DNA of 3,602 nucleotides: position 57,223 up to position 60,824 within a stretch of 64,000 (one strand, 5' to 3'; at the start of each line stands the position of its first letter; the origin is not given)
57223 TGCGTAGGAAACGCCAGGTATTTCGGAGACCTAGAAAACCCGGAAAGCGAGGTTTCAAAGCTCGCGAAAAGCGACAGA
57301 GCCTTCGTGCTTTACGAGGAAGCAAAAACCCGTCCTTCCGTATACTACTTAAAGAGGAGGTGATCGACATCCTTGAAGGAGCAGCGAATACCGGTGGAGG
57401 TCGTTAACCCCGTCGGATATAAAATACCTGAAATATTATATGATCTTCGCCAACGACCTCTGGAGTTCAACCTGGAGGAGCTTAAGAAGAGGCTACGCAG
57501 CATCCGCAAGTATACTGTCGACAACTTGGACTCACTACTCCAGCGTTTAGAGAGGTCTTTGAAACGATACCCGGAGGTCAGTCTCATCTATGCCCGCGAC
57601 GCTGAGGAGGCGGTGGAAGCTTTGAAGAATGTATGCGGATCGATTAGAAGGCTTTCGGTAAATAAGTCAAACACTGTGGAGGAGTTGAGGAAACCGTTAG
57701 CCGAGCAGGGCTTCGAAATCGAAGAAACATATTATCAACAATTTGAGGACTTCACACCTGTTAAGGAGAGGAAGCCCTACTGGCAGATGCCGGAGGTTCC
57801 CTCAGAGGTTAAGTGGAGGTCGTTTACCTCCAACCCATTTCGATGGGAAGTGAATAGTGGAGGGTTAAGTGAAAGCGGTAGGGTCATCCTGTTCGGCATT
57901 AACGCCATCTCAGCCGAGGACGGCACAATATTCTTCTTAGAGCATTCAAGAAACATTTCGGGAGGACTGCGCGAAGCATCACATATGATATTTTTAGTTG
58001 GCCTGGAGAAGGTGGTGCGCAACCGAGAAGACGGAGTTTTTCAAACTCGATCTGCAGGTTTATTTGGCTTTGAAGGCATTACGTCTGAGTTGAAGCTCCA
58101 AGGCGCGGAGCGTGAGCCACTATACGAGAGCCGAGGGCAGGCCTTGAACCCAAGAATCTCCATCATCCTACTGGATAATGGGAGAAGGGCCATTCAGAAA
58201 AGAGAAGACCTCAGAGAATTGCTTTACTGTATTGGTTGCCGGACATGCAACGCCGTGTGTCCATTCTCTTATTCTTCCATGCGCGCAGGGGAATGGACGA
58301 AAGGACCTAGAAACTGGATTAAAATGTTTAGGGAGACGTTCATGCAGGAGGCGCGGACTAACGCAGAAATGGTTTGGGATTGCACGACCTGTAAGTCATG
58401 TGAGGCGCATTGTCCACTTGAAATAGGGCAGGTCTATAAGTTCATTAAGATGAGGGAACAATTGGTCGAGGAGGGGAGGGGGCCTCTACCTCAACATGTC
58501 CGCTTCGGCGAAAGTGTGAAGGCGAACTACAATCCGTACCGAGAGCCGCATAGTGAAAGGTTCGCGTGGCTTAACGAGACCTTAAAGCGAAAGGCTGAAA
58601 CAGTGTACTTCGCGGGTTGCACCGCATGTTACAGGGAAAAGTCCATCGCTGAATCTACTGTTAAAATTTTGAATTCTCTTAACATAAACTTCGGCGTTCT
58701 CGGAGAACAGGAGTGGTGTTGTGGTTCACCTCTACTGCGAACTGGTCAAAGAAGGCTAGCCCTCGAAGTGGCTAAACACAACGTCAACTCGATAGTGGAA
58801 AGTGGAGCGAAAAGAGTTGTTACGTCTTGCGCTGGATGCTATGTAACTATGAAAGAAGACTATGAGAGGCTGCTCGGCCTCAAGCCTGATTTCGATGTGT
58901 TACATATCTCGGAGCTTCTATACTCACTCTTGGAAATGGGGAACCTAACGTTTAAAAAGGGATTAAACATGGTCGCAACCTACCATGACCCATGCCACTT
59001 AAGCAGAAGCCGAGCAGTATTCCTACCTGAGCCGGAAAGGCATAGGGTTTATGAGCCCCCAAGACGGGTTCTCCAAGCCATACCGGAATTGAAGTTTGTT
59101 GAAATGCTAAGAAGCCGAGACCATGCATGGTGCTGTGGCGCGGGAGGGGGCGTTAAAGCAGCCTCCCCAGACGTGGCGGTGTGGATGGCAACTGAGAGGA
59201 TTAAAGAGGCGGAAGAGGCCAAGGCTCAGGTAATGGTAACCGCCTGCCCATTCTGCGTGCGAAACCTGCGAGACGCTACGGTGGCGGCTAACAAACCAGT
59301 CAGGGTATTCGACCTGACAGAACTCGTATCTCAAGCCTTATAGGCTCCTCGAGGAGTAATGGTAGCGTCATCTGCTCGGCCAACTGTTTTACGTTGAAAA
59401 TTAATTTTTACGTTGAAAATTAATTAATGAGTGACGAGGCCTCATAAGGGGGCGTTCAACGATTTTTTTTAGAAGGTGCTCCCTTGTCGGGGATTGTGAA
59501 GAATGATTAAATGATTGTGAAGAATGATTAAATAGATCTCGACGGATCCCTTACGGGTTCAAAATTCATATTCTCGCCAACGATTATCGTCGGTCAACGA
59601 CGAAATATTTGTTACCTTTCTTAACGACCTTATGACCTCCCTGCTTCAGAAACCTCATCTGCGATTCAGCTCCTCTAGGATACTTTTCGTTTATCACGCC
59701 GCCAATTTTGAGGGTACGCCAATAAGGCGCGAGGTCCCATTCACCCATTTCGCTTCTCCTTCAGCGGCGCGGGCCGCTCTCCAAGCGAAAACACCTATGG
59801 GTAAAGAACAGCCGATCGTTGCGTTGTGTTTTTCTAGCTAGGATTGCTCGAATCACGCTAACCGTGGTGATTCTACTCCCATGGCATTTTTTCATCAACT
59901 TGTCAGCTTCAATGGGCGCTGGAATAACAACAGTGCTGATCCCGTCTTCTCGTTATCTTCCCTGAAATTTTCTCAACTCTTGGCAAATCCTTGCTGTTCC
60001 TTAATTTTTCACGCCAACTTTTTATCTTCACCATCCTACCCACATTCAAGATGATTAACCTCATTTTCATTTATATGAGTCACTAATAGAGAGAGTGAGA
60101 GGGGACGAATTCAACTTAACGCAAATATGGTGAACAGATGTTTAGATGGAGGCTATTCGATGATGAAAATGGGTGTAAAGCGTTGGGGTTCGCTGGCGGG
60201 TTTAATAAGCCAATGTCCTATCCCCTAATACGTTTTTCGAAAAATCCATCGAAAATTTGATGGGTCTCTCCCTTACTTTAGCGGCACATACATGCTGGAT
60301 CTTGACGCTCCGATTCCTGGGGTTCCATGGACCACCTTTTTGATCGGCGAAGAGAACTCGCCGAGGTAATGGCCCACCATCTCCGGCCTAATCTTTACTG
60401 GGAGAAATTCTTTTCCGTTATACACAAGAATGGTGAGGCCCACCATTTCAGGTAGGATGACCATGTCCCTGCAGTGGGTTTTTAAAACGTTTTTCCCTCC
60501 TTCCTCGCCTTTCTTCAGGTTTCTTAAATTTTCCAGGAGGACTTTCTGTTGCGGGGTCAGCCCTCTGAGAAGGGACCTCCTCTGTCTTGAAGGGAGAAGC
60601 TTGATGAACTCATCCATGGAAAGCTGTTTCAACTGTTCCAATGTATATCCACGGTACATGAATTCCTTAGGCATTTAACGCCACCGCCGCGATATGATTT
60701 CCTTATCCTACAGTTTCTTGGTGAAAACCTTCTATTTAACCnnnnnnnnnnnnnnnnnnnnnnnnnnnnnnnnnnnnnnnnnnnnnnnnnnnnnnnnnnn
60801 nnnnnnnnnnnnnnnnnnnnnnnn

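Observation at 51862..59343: Five-gene cluster: ADP-forming acyl-CoA synthetase (alpha+beta) coupled to a cytoplasmic Mo/W-bisPGD oxidoreductase, a ferredoxin subunit and a LutB-HdrD fusion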

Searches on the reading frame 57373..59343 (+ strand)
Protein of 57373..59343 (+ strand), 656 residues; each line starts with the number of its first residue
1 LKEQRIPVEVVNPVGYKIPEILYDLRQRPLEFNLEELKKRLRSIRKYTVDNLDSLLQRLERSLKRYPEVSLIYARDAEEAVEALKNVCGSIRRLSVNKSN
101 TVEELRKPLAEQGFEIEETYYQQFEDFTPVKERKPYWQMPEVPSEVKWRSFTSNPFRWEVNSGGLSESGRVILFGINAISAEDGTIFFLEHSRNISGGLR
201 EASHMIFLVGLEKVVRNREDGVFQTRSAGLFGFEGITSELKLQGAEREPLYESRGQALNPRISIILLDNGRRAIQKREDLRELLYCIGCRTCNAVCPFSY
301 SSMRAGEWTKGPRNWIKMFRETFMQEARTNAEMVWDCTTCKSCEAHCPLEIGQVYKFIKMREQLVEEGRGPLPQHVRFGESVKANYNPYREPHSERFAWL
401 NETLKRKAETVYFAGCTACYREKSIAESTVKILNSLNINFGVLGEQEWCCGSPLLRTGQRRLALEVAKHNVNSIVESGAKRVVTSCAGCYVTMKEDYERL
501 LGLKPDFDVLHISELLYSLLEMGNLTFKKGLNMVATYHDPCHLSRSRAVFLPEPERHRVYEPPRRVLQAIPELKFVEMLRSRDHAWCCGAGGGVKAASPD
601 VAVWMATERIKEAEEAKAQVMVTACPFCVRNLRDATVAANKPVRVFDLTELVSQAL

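Call 3: search_protein_families(library=pfam, proteins=[window:57373-59343:+])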
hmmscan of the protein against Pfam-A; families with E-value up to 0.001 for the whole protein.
window:57373-59343:+ (656 aa): 7 families
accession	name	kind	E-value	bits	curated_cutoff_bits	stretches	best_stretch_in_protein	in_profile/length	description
PF02754.22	CCG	-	4.7e-37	126.4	20.6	2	536-632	2-84/85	Cysteine-rich domain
PF13183.11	Fer4_8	-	5e-10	40.2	27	1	282-351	1-68/68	4Fe-4S dicluster domain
PF13237.11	Fer4_10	-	2.1e-08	34.4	25.5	1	282-348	5-53/53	4Fe-4S dicluster domain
PF13534.11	Fer4_17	-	9.2e-07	29.8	22.2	1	286-351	2-60/61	4Fe-4S dicluster domain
PF12838.12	Fer4_7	-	3.3e-06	27.9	27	1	286-349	2-50/52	4Fe-4S dicluster domain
PF13187.11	Fer4_9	-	3.6e-06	27.3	27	1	285-349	1-49/52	4Fe-4S dicluster domain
PF02589.21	LUD_dom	-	0.00072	19.8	22.6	0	71-223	15-139/189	LUD domain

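Call 4: search_protein_families(library=ncbifam, proteins=[window:57373-59343:+])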
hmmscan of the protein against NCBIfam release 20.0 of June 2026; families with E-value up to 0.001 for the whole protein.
window:57373-59343:+ (656 aa): 20 families
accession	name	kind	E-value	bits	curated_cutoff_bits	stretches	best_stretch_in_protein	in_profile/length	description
NF004898.0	PRK06259.1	equivalog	3.1e-75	253.6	385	1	271-655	121-487/488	fumarate reductase (CoM/CoB) subunit TfrB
NF045670.1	quin_L_LdhH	equivalog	8.5e-58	196.2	800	3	392-652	450-705/706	L-lactate dehydrogenase (quinone) large subunit LdhH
NF008369.0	PRK11168.1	equivalog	5.6e-36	124.3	278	2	405-643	164-392/401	anaerobic glycerol-3-phosphate dehydrogenase subunit C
TIGR03379.1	glycerol3P_GlpC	equivalog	1.1e-27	96.8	279.9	1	406-643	160-389/397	anaerobic glycerol-3-phosphate dehydrogenase subunit GlpC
NF045663.1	diclust_near_Sec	equivalog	5.2e-25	87.7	530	1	274-642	294-624/759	pyridine nucleotide-disulfide oxidoreductase/dicluster-binding protein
TIGR00273.1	TIGR00273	equivalog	7.5e-24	84.4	444.8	2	173-372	186-380/432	LutB/LldF family L-lactate oxidation iron-sulfur protein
TIGR03288.1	CoB_CoM_SS_B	equivalog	1.8e-21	76.7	345.15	2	504-630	113-235/290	CoB--CoM heterodisulfide reductase subunit B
NF008434.0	PRK11274.1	equivalog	1e-20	74.1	333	2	403-638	163-394/409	glycolate oxidase subunit GlcF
NF045724.1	ferredox_TmcB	equivalog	1.3e-19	70.1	735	1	420-640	199-412/430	electron transfer complex ferredoxin TmcB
NF045711.1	sulf_resp_HmcF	equivalog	6.1e-13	48.4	750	1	505-637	305-430/457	sulfate respiration complex iron-sulfur protein HmcF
NF045796.1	DsrK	equivalog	1.2e-12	47.2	400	1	508-656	298-435/453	sulfate reduction electron transfer complex DsrMKJOP subunit DsrK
TIGR03290.1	CoB_CoM_SS_C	equivalog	1.3e-06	28.5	160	1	285-368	3-79/144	CoB--CoM heterodisulfide reductase subunit C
NF041780.1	hetero_SS_HdrB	equivalog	1.4e-06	27.9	450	0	504-629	127-248/304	ferredoxin:CoB-CoM heterodisulfide reductase subunit HdrB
NF009226.0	PRK12576.1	equivalog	1.7e-06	27.6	344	1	278-362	148-235/317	succinate dehydrogenase/fumarate reductase iron-sulfur subunit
TIGR00384.1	dhsB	subfamily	6.6e-06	25.7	88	1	273-352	129-213/222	succinate dehydrogenase and fumarate reductase iron-sulfur protein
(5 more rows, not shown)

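Call 29: search_solved_structures(query=window:57373-59340:+, max_evalue=0.001)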
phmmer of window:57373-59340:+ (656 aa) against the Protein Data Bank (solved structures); distinct sequences matched with E-value up to 0.001: 10.
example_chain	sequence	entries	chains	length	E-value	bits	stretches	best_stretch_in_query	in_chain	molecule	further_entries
9ojn_A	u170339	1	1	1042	2.2e-29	105.7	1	311-647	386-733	Iron-sulfur-binding reductase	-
8rvv_B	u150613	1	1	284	1.9e-16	63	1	409-629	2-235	H(2):CoB-CoM heterodisulfide,ferredoxin reductase subunit B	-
8rvu_b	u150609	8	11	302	2.5e-16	62.6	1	409-629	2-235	H(2):CoB-CoM heterodisulfide,ferredoxin reductase subunit B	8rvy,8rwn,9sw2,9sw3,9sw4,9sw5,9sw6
5odc_B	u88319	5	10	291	3e-11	45.8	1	411-629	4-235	Heterodisulfide reductase, subunit B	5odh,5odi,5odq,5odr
9sfi_C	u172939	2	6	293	6.9e-11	44.6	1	411-630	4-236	H(2)/formate:CoB-CoM heterodisulfide,ferredoxin reductase subunit B2 | Heterodisulfide reductase subunit B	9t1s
7bkb_B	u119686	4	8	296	1.1e-07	34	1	412-630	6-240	CoB--CoM heterodisulfide reductase subunit B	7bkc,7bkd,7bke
9sfi_E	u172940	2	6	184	0.0003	22.7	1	275-375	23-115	H(2)/formate:CoB-CoM heterodisulfide,ferredoxin reductase subunit C2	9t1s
8rvv_C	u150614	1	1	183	0.00033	22.5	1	282-380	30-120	H(2):CoB-CoM heterodisulfide,ferredoxin reductase subunit C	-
8rvu_c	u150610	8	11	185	0.00034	22.5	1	282-380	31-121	H(2):CoB-CoM heterodisulfide,ferredoxin reductase subunit C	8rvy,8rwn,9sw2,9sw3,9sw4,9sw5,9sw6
5odc_C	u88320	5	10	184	0.00065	21.6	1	278-368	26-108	Heterodisulfide reductase, subunit C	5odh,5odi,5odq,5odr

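Call 80: search_protein_representatives(protein=window:57373-59340:+)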
Query: 656 residues. Proteins with E-value up to 0.001 (for the whole library): 9754; up to 1e-10: 4845; up to 1e-30: 1559. The best 150 are listed.
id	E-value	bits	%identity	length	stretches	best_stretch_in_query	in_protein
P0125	1.6e-265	899.2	61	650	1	6-655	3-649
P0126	7.4e-191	652.4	52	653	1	3-654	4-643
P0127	4.2e-100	352.6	35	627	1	29-655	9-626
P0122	5.1e-94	332.5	58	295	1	3-277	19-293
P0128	1.8e-89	317.5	32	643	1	10-655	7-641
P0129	8.2e-89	315.3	36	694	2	332-656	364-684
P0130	1.6e-88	314.3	45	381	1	325-655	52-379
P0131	6.2e-87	309.1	44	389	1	282-655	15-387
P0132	1.3e-86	308.1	46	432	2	332-554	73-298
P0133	1.4e-86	308.0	44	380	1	283-655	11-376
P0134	1.4e-86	307.9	44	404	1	280-655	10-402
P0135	2.9e-86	306.9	48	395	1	323-655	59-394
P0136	1.5e-84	301.2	36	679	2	329-653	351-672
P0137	2.5e-84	300.5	44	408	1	308-654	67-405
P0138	1.3e-82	294.8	34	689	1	36-655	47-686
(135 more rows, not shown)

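Call 88: find_homologous_proteins(query=window:57373-59340:+, max_evalue=1e-10)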
Query window:57373-59340:+ (656 aa): 144 proteins with E <= 1e-10 among 8000 candidates; the best 120 are listed.
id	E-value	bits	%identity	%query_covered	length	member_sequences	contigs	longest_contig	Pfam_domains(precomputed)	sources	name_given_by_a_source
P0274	0.0e+0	1515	100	100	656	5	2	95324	PF12838.13,PF13534.12,PF02754.22,PF13237.12,PF13183.12,PF13187.12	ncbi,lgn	ncbi:MAG: heterodisulfide reductase-related iron-sulfur binding cluster [Candidatus Bathyarchaeia ar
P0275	0.0e+0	1227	81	100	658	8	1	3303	PF13484.12,PF12838.13,PF02754.22,PF13183.12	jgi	-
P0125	4.9e-265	899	60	99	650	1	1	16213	PF13534.12,PF02754.22,PF13237.12,PF13183.12,PF13187.12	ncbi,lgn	-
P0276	1.1e-193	664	49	100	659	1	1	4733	PF02589.22,PF12838.13,PF13534.12,PF02754.22,PF13237.12,PF13183.12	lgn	-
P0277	3.5e-192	659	50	100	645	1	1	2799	PF02589.22,PF12838.13,PF13534.12,PF02754.22,PF13237.12,PF13183.12,PF13187.12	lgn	-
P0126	2.3e-190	652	49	100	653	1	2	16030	PF12838.13,PF13534.12,PF02754.22,PF13237.12,PF13183.12,PF13187.12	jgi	jgi:Fe-S oxidoreductase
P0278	3.5e-186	639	48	99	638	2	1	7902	PF02589.22,PF12838.13,PF13534.12,PF02754.22,PF13237.12,PF13183.12,PF13187.12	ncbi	ncbi:MAG: heterodisulfide reductase-related iron-sulfur binding cluster [Candidatus Thermoplasmatota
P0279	9.4e-185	634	48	100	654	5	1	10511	PF13484.12,PF12838.13,PF02754.22,PF13237.12,PF13183.12,PF13187.12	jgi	-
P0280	4.3e-160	552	44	100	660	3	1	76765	PF12838.13,PF13534.12,PF02754.22,PF13237.12,PF13183.12,PF13187.12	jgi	jgi:Fe-S oxidoreductase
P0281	3.4e-159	550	44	100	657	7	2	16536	PF02589.22,PF12838.13,PF13534.12,PF02754.22,PF13237.12,PF13183.12,PF13187.12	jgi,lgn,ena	-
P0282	9.9e-159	548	46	99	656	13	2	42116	PF02589.22,PF12838.13,PF13534.12,PF02754.22,PF13237.12,PF13183.12,PF13187.12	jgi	-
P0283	7.9e-157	542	44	99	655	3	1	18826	PF02589.22,PF12838.13,PF13534.12,PF02754.22,PF13237.12,PF13183.12,PF13187.12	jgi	-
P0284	3.5e-156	540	43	100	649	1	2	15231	PF02589.22,PF12838.13,PF13534.12,PF02754.22,PF13237.12,PF13183.12,PF13187.12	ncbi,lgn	ncbi:MAG: heterodisulfide reductase-related iron-sulfur binding cluster [Thermoproteota archaeon]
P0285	9.3e-156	538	45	99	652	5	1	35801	PF02589.22,PF12838.13,PF13534.12,PF02754.22,PF13237.12,PF13183.12,PF13187.12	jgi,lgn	jgi:Fe-S oxidoreductase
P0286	1.8e-153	531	42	100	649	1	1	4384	PF13484.12,PF12838.13,PF13534.12,PF02754.22,PF13237.12,PF13183.12,PF13187.12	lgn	-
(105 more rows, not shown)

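Call 96: predict_structure(alignment_id=A3)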
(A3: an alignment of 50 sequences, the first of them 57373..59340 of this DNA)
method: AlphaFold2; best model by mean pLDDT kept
length: 656 residues; sequences in the alignment: 50
mean_pLDDT: 88.4   pTM: 0.88
mean pLDDT of the five models: 88.4, 88.3, 87.8, 87.4, 85.1
residues with pLDDT >= 90: 459; 70-90: 111; 50-70: 65; < 50: 21
segments of 3 or more residues with pLDDT < 50: 125-127, 242-253
pLDDT, mean of each block of 10 residues (from residue 1): 82 64 58 92 98 98 96 96 94 90 91 87 51 68 86 86 60 96 96 83 94 98 96 77 41 60 96 94 92 84 56 75 66 84 92 92 92 94 96 93 92 96 97 97 96 96 98 98 97 96 97 98 97 98 91 90 98 96 92 89 94 96 97 97 98 98
secondary structure, 60 per line:
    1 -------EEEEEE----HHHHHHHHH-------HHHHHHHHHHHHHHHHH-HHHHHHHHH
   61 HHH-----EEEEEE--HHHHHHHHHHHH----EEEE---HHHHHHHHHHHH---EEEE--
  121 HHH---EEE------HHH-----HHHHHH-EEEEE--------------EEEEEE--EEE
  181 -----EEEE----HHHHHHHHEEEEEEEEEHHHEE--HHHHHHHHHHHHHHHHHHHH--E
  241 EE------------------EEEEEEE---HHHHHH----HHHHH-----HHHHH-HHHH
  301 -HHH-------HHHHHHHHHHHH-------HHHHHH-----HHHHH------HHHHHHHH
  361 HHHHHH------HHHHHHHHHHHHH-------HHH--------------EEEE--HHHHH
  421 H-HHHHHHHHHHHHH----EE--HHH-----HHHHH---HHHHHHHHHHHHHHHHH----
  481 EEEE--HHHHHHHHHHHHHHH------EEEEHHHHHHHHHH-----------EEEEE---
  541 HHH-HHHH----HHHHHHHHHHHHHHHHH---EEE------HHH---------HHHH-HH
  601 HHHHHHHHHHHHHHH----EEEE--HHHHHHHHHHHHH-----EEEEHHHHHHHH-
elements in order: E8-13 H18-26 H34-50 H52-63 E69-74 H77-88 E93-96 H100-111 E115-118 E127-129 H144-149 E151-155 E170-175 E178-180 E186-189 H194-201 E202-210 H218-237 E240-242 E261-267 H271-276 H281-285 H291-295 H297-300 H312-323 H331-336 H342-346 H353-366 H373-385 E410-413 H416-421 H423-435 H452-456 H460-476 E481-484 H487-501 E508-511 H512-521 E533-537 H545-548 H553-569 E573-575 H594-597 H599-615 E620-623 H626-638 E644-647 H648-655

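Call 98: fold_search(model_id=the predicted structure, library=pdb)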
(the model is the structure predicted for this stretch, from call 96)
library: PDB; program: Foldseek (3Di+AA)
matches with E <= 10: 786; with E <= 0.001: 30
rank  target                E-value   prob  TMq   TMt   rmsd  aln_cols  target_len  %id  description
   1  9ojn                  1.2e-21  1.00  0.46  0.41   5.6       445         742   22  Structure of Mycobacterium smegmatis EtfD (released 2025-05-21)
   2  9a6l_B                1.3e-14  1.00  0.40  0.53  10.4       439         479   18  Integrative model of LUTA-LUTB by crosslinking MS and deep learning (released 2024-09-18)
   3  9a6l_A                1.2e-12  1.00  0.32  0.83   2.9       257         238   21  Integrative model of LUTA-LUTB by crosslinking MS and deep learning (released 2024-09-18)
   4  8rvu_B                2.8e-11  1.00  0.32  0.69   4.6       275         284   25  CryoEM structure of the Elp-Hdr complex of Methanothermobacter marburgensis state 2 (composite structure) (released 2025-05-14)
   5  8rwn_B                3.0e-11  1.00  0.32  0.72   4.5       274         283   25  CryoEM structure of the Hdr(ABC)2 subunits of the Elp-Hdr complex of Methanothermobacter marburgensis (released 2025-05-14)
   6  8rvy_B                3.3e-11  1.00  0.32  0.70   4.5       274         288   25  CryoEM structure of the Elp-Hdr complex of Methanothermobacter marburgensis state 1 (composite structure) (released 2025-05-14)
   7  5odc_B                1.1e-10  1.00  0.32  0.69   4.4       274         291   24  Heterodisulfide reductase / [NiFe]-hydrogenase complex from Methanothermococcus thermolithotrophicus at 2.3 A resoluti (released 2017-08-30)
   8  8rvy_b                1.8e-10  1.00  0.32  0.71   4.5       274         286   25  CryoEM structure of the Elp-Hdr complex of Methanothermobacter marburgensis state 1 (composite structure) (released 2025-05-14)
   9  7bkb_B                1.1e-08  1.00  0.31  0.66   4.4       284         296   21  Formate dehydrogenase - heterodisulfide reductase - formylmethanofuran dehydrogenase complex from Methanospirillum hun (released 2021-09-29)
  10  5hj7_B                1.3e-05  1.00  0.20  0.40   8.2       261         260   13  Glutamate Racemase Mycobacterium tuberculosis (MurI) with bound D-glutamate, 2.3 Angstrom resolution, X-ray diffractio (released 2016-05-25)
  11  5hj7_A                2.4e-05  1.00  0.20  0.40   8.2       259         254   13  Glutamate Racemase Mycobacterium tuberculosis (MurI) with bound D-glutamate, 2.3 Angstrom resolution, X-ray diffractio (released 2016-05-25)
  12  2gzm_B                6.9e-05  1.00  0.21  0.41   7.9       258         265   11  Crystal Structure of the Glutamate Racemase from Bacillus anthracis (released 2007-05-29)
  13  2ohv                  1.0e-04  1.00  0.18  0.36   8.8       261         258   13  Structural Basis for Glutamate Racemase Inhibition (released 2007-09-25)
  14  2jfq_A                1.4e-04  1.00  0.20  0.40   8.3       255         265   13  Crystal structure of Staphylococcus aureus glutamate racemase in complex with D- Glutamate (released 2007-07-03)
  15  2ohg                  1.4e-04  1.00  0.18  0.35   9.3       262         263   13  Structural Basis for Glutamte Racemase Inhibition (released 2007-09-25)
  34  2g40                  1.8e-03  1.00  0.19  0.65  10.2       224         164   13  Crystal structure of a duf162 family protein (dr_1909) from deinococcus radiodurans at 1.70 A resolution (released 2006-03-07)
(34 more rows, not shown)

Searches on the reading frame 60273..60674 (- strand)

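Call 30: search_protein_families(library=pfam, proteins=[window:60273-60674:-], max_evalue=0.001)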
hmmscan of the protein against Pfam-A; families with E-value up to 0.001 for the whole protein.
window:60273-60674:- (133 aa): 1 family
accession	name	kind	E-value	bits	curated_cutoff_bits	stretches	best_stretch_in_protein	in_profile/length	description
PF00203.26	Ribosomal_S19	-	2.4e-29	101.4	27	1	33-116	1-81/81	Ribosomal protein S19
